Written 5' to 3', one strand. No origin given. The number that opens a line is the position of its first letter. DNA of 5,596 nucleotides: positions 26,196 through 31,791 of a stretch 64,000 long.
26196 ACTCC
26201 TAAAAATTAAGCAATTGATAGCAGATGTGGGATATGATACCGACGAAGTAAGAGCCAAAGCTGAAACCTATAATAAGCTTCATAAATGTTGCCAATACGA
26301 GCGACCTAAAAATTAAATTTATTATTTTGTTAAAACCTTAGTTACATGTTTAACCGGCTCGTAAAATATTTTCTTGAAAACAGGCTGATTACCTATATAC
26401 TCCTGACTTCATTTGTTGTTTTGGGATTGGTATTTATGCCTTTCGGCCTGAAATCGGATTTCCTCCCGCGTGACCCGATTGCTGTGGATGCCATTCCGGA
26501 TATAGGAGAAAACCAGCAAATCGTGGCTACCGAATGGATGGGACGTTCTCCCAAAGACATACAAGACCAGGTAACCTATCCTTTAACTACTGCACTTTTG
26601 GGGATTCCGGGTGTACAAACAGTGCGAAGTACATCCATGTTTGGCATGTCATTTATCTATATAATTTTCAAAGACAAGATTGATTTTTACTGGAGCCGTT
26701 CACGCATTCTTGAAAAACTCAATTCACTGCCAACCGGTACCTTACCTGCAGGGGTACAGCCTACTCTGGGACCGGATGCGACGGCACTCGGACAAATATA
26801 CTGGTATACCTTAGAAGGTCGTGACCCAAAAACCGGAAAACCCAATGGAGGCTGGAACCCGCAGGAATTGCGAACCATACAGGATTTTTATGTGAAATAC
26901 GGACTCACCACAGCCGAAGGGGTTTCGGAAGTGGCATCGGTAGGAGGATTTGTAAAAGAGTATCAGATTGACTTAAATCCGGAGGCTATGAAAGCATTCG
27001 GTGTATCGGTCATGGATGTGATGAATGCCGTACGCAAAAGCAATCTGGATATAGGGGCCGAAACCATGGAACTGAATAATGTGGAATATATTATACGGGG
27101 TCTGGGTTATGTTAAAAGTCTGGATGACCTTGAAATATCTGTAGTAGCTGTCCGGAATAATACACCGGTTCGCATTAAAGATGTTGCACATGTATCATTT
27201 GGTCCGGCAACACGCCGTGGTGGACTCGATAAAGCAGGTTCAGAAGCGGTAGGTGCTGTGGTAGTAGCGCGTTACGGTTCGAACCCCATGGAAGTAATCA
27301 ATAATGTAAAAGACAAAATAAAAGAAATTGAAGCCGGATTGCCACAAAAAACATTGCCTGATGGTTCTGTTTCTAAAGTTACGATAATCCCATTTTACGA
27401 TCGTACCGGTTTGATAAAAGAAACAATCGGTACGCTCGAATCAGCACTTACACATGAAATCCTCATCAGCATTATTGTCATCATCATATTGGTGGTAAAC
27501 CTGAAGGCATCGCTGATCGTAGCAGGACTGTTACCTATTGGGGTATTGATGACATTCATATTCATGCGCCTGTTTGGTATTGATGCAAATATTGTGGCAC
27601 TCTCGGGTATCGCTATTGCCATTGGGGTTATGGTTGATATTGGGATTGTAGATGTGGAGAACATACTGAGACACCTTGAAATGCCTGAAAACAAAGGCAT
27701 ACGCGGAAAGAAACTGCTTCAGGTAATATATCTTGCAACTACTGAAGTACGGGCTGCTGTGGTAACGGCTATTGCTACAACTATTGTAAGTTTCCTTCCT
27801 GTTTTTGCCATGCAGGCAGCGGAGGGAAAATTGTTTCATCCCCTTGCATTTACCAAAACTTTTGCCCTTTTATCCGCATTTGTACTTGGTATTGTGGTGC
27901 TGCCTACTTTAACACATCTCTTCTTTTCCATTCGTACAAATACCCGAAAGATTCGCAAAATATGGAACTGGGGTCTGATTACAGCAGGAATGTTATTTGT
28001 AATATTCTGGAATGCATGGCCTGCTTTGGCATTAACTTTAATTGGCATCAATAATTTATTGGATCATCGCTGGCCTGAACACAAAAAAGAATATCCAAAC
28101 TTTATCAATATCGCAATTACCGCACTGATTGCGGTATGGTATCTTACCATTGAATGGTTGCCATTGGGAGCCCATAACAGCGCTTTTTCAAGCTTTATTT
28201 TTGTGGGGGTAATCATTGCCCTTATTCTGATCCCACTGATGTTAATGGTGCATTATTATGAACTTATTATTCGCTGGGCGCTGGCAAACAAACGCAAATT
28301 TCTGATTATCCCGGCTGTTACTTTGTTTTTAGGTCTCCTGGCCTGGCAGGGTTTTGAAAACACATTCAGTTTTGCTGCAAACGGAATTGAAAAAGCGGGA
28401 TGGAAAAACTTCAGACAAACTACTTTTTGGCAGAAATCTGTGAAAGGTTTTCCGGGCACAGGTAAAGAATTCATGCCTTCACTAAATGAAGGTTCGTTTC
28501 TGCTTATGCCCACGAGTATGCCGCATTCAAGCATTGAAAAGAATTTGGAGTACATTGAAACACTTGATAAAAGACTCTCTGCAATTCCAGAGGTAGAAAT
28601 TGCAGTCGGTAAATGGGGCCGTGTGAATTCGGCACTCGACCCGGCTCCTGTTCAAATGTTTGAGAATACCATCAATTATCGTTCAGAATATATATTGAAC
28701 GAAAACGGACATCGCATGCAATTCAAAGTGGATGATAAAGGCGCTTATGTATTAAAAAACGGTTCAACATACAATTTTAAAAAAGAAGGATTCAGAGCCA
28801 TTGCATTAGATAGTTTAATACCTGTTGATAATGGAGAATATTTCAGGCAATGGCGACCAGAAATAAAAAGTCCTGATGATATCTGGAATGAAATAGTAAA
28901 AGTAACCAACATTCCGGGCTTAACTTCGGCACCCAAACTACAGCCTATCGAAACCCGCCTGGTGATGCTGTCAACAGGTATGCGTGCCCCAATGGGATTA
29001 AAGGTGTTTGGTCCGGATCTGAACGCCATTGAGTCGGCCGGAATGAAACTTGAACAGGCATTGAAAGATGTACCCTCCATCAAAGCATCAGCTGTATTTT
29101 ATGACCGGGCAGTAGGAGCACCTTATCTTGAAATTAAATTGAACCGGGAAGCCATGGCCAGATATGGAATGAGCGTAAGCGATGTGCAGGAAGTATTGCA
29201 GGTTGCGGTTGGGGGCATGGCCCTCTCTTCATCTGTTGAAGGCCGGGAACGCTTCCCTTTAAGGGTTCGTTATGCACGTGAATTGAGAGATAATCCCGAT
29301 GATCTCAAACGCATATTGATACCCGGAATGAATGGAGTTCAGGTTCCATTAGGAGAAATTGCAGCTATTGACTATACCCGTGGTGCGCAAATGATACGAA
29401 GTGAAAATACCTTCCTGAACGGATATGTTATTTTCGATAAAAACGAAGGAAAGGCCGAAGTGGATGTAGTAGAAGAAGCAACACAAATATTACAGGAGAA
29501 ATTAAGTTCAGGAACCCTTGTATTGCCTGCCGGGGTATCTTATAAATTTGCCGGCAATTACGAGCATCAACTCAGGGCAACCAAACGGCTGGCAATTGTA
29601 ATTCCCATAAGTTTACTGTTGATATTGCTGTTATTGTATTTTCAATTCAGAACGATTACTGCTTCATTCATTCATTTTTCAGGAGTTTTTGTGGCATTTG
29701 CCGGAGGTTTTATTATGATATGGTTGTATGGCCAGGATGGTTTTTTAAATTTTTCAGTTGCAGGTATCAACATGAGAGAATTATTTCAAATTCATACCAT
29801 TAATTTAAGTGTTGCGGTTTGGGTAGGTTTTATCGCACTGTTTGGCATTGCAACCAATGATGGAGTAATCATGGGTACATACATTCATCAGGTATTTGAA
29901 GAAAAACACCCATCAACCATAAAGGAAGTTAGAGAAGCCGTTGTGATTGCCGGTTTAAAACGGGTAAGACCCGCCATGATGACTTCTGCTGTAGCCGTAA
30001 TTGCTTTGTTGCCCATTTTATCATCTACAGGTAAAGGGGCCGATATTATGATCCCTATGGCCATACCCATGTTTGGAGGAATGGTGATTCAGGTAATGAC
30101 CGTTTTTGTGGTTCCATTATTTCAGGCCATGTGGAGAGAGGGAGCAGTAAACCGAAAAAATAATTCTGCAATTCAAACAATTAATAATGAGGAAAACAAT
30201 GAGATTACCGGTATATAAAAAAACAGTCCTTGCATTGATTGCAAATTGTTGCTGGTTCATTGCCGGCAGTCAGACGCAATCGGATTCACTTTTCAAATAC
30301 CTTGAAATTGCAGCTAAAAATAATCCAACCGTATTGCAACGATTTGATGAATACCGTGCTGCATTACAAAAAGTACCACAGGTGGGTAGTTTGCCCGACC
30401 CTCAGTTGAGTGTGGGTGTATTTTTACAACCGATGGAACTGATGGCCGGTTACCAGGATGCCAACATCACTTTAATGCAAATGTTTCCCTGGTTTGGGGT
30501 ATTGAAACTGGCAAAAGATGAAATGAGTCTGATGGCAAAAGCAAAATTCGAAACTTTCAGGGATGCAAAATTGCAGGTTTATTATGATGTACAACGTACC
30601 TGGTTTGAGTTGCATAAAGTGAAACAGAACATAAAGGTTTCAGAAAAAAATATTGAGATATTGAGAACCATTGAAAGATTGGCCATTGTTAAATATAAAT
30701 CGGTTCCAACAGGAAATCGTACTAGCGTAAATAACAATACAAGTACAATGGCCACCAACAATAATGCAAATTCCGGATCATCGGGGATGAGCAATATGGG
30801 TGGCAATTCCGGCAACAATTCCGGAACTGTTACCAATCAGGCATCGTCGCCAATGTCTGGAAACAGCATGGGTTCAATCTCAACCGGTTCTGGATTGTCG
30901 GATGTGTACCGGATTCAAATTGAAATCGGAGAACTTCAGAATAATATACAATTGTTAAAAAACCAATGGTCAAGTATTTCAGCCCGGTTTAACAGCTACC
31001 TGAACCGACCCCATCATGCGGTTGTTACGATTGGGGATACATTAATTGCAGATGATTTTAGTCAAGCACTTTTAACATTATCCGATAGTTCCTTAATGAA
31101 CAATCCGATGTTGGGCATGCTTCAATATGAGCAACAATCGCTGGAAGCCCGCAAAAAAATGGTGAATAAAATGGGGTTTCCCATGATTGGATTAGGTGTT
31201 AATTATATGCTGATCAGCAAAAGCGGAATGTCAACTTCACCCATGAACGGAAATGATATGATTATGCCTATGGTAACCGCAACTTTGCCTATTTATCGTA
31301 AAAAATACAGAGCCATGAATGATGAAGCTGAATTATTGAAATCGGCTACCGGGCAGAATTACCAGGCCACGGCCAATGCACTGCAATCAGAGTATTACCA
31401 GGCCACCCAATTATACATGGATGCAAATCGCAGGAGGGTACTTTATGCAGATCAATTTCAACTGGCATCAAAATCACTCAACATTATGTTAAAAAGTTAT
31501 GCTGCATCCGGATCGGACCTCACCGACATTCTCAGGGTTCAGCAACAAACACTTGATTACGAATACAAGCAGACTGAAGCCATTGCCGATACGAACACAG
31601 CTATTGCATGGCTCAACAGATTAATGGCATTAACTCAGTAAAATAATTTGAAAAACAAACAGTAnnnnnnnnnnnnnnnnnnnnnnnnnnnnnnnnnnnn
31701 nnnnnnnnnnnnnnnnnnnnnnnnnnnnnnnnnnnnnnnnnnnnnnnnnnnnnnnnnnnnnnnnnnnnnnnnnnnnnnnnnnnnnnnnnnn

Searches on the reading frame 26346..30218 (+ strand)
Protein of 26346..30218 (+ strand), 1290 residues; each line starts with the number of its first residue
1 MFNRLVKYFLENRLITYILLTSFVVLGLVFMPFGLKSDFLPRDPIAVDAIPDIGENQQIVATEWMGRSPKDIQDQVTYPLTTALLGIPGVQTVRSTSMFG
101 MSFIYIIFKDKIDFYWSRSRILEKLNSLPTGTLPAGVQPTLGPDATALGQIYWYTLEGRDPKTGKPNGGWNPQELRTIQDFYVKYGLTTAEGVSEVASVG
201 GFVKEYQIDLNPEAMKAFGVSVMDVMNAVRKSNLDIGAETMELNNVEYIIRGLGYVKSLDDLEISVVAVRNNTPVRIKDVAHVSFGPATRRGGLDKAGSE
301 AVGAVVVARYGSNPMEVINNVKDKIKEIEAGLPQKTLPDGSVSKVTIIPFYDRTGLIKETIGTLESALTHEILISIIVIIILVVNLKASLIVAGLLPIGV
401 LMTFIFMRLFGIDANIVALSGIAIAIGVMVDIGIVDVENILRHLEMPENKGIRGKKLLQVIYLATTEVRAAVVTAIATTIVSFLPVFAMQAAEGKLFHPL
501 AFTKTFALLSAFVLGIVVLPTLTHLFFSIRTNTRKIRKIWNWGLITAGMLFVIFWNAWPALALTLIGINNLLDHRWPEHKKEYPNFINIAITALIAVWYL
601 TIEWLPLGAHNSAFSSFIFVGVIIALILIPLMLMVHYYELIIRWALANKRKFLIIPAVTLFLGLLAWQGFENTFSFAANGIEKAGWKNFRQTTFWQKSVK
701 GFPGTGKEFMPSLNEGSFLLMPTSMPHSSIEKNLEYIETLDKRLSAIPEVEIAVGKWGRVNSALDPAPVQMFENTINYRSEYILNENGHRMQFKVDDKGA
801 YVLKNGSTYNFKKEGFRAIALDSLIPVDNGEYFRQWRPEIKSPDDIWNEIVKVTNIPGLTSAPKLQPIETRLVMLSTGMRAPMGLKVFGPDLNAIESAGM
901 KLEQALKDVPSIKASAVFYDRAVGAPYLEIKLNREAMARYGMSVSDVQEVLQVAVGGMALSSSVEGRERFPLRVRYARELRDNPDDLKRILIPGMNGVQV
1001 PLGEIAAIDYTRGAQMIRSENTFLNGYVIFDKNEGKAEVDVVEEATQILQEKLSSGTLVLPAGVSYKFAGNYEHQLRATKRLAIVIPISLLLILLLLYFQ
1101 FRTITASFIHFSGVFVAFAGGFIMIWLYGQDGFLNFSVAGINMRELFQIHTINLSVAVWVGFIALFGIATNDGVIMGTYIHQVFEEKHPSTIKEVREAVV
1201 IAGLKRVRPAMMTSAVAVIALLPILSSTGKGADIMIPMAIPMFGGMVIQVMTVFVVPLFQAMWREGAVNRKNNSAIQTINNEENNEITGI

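Call 31: search_protein_families(library=pfam, proteins=[window:26346-30218:+], max_evalue=0.00001)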
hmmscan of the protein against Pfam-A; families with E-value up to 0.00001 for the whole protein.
window:26346-30218:+ (1290 aa): 1 family
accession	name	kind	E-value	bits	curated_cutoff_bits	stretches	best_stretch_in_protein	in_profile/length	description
PF00873.25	ACR_tran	-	8.4e-171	570.4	28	3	45-534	30-497/1021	AcrB/AcrD/AcrF family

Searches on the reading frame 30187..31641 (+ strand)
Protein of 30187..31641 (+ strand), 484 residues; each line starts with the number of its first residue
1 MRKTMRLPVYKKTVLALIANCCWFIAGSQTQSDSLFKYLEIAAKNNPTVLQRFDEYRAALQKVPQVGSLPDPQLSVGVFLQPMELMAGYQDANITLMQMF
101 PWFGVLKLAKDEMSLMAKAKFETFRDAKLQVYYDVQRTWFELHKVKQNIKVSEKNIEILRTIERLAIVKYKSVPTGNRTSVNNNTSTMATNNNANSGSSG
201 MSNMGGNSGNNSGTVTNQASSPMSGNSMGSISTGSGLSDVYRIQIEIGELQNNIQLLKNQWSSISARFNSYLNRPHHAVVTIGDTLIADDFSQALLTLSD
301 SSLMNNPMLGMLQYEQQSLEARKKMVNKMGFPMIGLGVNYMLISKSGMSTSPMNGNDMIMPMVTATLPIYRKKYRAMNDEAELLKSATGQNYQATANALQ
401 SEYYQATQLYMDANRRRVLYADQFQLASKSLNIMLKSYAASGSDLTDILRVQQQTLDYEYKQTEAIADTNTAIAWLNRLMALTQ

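Call 31: search_protein_families(library=pfam, proteins=[window:30187-31641:+], max_evalue=0.00001)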
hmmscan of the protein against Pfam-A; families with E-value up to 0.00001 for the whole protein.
window:30187-31641:+ (484 aa): 1 family
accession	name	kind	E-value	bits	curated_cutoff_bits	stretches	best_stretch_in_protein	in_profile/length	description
PF02321.23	OEP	-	5.5e-30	105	22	2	297-480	3-186/187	Outer membrane efflux protein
